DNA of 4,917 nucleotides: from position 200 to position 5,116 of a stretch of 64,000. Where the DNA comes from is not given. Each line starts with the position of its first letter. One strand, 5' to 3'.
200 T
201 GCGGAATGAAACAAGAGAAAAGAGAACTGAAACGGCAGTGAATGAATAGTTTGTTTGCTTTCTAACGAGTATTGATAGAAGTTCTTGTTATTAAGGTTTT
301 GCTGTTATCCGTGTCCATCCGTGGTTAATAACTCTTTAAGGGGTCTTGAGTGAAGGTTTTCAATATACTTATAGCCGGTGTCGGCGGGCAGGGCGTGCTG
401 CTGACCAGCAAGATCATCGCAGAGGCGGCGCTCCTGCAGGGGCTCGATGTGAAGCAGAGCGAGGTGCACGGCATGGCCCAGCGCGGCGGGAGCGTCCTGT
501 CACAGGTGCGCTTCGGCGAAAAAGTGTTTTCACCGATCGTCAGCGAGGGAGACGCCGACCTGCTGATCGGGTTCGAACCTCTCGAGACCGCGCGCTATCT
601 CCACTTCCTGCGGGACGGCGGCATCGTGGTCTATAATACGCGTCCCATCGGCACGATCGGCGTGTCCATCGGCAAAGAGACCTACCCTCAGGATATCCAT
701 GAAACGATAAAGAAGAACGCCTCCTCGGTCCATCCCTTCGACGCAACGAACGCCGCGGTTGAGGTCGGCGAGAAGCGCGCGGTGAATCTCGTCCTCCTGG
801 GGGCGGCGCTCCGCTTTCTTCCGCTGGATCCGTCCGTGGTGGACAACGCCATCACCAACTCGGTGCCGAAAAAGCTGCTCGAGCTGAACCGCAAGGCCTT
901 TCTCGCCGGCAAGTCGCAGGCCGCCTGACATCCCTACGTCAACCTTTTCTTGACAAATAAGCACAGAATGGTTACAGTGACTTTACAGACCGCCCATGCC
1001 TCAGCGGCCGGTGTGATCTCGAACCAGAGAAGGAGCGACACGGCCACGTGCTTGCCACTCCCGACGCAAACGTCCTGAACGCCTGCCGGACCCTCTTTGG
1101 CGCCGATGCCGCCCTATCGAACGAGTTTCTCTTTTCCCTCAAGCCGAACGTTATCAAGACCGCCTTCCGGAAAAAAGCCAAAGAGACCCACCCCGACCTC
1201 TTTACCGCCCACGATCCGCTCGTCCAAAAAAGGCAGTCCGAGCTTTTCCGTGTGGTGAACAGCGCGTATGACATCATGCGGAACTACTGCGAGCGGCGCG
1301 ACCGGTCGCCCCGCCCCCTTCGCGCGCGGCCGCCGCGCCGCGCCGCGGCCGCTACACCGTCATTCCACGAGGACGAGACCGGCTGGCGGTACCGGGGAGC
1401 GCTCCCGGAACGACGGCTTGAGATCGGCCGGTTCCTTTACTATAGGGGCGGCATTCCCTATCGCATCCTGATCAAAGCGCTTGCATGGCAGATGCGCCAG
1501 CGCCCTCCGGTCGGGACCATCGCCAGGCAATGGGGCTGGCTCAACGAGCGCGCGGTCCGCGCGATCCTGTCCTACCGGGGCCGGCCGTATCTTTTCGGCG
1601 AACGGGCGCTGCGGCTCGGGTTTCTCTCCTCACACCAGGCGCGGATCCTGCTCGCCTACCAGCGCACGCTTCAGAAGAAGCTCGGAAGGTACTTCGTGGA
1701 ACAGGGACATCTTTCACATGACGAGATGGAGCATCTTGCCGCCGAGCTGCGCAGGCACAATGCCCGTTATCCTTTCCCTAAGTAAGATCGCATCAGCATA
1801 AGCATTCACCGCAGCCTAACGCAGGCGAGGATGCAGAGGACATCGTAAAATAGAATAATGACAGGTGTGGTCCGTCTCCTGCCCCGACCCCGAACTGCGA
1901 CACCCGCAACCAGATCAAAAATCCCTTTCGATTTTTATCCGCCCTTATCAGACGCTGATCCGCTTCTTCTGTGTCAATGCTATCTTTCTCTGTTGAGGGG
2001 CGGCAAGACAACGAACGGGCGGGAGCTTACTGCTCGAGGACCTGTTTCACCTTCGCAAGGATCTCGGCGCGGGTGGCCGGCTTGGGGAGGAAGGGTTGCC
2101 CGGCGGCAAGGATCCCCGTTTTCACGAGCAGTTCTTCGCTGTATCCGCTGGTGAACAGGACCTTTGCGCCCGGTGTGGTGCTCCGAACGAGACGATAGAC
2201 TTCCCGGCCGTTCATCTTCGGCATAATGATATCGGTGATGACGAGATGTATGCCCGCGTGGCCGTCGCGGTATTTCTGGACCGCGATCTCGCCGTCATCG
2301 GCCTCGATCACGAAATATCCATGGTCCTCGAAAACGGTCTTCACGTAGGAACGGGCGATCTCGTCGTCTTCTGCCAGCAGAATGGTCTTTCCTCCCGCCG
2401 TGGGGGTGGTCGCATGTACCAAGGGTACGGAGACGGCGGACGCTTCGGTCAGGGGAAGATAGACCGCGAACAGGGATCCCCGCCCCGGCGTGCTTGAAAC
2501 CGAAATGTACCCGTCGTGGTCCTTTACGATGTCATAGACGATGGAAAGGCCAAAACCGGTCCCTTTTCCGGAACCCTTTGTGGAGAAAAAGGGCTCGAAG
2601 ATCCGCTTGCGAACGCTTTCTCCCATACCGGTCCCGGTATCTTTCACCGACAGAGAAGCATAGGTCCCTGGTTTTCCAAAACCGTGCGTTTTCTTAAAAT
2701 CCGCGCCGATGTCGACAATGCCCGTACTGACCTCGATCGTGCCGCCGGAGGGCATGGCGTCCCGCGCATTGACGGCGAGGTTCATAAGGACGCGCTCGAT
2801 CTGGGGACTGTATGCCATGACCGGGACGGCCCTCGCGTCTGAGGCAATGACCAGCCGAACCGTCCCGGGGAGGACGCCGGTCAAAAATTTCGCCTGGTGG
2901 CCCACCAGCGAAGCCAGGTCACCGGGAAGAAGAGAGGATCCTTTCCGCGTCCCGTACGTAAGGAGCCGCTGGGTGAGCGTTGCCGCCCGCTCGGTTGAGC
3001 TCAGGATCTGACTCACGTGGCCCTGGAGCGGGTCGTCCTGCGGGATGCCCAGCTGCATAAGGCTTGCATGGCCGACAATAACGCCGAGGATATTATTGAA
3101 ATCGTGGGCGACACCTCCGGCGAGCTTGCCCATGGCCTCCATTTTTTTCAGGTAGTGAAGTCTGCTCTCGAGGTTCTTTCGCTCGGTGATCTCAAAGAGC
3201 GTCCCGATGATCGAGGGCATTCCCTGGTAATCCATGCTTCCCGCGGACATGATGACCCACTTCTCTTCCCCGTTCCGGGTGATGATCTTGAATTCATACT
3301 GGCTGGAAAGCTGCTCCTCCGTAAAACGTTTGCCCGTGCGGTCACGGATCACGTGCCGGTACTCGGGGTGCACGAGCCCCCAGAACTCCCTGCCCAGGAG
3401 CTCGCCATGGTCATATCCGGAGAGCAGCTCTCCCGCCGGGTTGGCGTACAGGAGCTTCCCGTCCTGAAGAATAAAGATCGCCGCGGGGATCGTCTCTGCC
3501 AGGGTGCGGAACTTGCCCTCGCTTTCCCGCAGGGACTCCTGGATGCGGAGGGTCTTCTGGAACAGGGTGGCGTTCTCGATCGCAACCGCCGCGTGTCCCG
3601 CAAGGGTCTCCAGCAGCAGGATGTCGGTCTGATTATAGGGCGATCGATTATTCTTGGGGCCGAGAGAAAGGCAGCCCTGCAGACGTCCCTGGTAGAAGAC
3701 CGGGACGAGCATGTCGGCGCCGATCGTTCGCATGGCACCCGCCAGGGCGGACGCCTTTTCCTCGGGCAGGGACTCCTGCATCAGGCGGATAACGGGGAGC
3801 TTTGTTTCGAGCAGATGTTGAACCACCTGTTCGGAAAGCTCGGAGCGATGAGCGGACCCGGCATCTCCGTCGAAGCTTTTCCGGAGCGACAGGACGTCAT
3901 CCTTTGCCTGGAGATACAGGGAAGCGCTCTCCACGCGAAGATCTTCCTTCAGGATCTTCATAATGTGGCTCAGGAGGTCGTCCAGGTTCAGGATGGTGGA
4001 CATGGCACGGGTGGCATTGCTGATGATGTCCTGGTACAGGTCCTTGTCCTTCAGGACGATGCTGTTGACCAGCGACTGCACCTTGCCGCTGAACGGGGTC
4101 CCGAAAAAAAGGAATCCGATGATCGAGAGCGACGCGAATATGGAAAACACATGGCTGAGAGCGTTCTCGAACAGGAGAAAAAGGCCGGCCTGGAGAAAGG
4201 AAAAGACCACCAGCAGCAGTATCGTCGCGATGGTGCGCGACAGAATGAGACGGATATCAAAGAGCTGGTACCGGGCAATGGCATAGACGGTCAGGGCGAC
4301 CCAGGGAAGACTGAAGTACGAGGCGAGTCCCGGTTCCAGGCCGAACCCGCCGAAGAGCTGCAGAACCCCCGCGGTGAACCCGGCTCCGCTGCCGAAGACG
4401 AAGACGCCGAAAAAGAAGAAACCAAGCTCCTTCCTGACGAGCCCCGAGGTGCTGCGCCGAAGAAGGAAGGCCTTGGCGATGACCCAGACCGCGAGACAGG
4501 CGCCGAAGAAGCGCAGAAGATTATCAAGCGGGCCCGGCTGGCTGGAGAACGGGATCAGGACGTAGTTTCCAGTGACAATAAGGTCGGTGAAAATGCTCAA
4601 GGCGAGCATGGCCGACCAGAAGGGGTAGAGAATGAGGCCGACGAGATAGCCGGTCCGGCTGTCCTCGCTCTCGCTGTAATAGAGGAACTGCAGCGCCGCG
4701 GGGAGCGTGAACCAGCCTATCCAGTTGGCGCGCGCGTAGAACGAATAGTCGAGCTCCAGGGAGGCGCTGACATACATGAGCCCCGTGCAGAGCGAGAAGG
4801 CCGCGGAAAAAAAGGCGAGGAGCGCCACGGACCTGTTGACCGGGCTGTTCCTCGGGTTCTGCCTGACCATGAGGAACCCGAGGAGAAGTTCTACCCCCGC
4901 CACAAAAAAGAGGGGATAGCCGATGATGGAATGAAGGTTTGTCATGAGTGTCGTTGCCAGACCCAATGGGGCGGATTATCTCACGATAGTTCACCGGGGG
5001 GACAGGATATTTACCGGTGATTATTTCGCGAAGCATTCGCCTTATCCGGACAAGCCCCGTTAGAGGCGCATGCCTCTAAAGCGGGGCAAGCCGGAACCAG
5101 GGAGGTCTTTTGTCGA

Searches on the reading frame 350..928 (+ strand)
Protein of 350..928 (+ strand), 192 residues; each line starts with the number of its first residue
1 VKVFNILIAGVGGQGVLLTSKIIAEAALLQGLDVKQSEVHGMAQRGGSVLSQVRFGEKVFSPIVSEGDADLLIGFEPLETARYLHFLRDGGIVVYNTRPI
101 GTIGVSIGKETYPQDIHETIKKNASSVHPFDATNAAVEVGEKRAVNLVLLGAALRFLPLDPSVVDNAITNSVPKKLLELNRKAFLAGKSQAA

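Call 85: search_protein_families(library=pfam, proteins=[window:350-928:+], max_evalue=0.0001)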
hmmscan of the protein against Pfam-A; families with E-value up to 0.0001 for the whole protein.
window:350-928:+ (192 aa): 1 family
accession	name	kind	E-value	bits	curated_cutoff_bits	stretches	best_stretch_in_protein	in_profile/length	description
PF01558.24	POR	-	1.1e-40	140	27.4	1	12-187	1-171/173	Pyruvate ferredoxin/flavodoxin oxidoreductase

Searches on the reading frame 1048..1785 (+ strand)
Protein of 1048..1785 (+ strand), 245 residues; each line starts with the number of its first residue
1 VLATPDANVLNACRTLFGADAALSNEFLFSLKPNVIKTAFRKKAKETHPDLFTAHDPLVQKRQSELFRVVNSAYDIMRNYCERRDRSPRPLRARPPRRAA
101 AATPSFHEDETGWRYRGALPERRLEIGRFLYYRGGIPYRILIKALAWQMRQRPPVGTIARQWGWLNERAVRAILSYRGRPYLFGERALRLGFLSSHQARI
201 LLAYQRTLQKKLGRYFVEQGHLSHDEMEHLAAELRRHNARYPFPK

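Call 85: search_protein_families(library=pfam, proteins=[window:1048-1785:+], max_evalue=0.0001)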
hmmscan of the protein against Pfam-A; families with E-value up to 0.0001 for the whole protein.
window:1048-1785:+ (245 aa): 1 family
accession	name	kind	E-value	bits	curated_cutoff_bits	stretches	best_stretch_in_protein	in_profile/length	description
PF00226.36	DnaJ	-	5.5e-06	26.8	27.8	1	34-84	15-60/63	DnaJ domain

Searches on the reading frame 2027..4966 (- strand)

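Call 85: search_protein_families(library=pfam, proteins=[window:2027-4966:-], max_evalue=0.0001)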
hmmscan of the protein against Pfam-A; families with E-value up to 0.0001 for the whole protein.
window:2027-4966:- (979 aa): 11 families
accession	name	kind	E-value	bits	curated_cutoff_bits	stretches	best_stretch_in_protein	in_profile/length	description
PF02518.31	HATPase_c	-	4.1e-21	75.9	26.4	1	721-840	4-110/111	Histidine kinase-, DNA gyrase B-, and HSP90-like ATPase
PF00072.30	Response_reg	-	8.9e-18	64.9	30.2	1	862-974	1-111/111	Response regulator receiver domain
PF13185.12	GAF_2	-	2.3e-12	47.7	28.6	1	327-464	3-136/136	GAF domain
PF13426.13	PAS_9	-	2.3e-10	41.1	27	1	495-595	2-103/103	PAS domain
PF00989.32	PAS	-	6.1e-10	39.6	22.6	1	485-579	2-97/113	PAS fold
PF08447.18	PAS_3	-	2.8e-09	37.6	25.6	1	506-589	2-88/89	PAS fold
PF13188.13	PAS_8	-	8.9e-09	35.4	21.8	1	485-539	2-57/65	PAS domain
PF13492.12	GAF_3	-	2.2e-08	35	27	1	327-465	1-129/129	GAF domain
PF01590.32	GAF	-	2.4e-07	31.8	22.4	1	327-463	1-133/133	GAF domain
PF00512.31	HisKA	-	1e-06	29.1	26.9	1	612-672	2-61/66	His Kinase A (phospho-acceptor) domain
PF08448.16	PAS_4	-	1.3e-05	25.8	23.1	1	493-597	4-109/110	PAS fold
